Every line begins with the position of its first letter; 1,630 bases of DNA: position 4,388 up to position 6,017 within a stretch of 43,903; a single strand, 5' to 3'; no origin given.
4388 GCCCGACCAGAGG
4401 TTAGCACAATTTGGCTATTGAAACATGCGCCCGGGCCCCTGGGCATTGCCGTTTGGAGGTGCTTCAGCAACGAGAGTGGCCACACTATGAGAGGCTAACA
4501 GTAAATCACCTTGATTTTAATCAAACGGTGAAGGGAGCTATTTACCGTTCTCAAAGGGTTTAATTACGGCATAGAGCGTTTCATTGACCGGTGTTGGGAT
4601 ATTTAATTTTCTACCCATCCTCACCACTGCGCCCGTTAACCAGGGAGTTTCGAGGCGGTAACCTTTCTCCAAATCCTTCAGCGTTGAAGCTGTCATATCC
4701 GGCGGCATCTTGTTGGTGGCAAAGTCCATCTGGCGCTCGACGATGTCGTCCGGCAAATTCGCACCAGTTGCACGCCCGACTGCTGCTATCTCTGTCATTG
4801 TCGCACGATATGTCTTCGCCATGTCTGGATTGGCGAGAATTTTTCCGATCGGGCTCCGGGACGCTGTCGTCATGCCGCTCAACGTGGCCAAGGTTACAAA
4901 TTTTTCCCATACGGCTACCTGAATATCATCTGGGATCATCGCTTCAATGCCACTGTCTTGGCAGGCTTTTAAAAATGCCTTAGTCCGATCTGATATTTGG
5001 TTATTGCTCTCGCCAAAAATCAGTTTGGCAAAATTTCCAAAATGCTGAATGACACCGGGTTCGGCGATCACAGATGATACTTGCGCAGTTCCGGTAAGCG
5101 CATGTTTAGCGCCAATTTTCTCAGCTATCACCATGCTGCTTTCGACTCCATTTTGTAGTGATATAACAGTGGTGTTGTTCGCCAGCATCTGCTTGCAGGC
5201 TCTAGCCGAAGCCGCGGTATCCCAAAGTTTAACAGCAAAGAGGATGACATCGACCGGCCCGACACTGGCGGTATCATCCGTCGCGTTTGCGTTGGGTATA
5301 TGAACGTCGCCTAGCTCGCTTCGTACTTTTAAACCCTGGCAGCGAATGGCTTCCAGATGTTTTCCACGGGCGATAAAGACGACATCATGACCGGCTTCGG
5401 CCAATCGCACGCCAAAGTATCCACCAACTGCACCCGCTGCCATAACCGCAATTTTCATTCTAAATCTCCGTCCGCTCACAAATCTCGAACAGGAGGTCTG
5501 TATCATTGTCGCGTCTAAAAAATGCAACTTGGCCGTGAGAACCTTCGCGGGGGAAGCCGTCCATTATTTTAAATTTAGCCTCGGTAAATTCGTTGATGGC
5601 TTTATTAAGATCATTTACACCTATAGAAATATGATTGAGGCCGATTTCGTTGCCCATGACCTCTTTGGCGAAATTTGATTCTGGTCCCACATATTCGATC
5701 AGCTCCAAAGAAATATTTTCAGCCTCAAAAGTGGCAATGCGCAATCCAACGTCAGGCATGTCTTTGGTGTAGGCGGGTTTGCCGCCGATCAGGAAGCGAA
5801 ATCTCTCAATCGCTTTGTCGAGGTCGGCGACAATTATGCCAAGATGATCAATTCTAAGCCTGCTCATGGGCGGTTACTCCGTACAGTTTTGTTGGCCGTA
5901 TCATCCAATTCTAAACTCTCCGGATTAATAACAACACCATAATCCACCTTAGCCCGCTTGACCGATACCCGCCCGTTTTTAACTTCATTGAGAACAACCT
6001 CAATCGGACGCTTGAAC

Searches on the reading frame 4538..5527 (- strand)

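Call 15: search_protein_families(library=pfam, proteins=[window:4538-5527:-], max_evalue=0.00001)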
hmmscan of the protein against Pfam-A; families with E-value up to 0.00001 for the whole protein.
window:4538-5527:- (329 aa): 2 families
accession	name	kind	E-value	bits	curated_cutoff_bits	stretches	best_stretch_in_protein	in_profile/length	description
PF02558.23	ApbA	-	1.5e-35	122.5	22.2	1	26-175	1-149/150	Ketopantoate reductase PanE/ApbA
PF08546.17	ApbA_C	-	3.5e-28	98.9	22.7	1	201-324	1-123/125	Ketopantoate reductase PanE/ApbA C terminal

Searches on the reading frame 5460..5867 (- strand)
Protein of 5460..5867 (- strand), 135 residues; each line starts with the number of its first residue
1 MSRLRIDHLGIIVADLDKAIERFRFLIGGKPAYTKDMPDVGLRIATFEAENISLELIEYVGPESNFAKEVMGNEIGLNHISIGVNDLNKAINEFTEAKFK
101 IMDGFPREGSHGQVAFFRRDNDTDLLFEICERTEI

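Call 15: search_protein_families(library=pfam, proteins=[window:5460-5867:-], max_evalue=0.00001)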
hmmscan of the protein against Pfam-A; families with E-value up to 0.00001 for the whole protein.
window:5460-5867:- (135 aa): 2 families
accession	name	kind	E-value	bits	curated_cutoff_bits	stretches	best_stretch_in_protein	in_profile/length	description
PF13669.12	Glyoxalase_4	-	2.8e-15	57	27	1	7-115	1-108/109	Glyoxalase/Bleomycin resistance protein/Dioxygenase superfamily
PF00903.31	Glyoxalase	-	1.7e-11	45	20.6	1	5-118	1-112/121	Glyoxalase/Bleomycin resistance protein/Dioxygenase superfamily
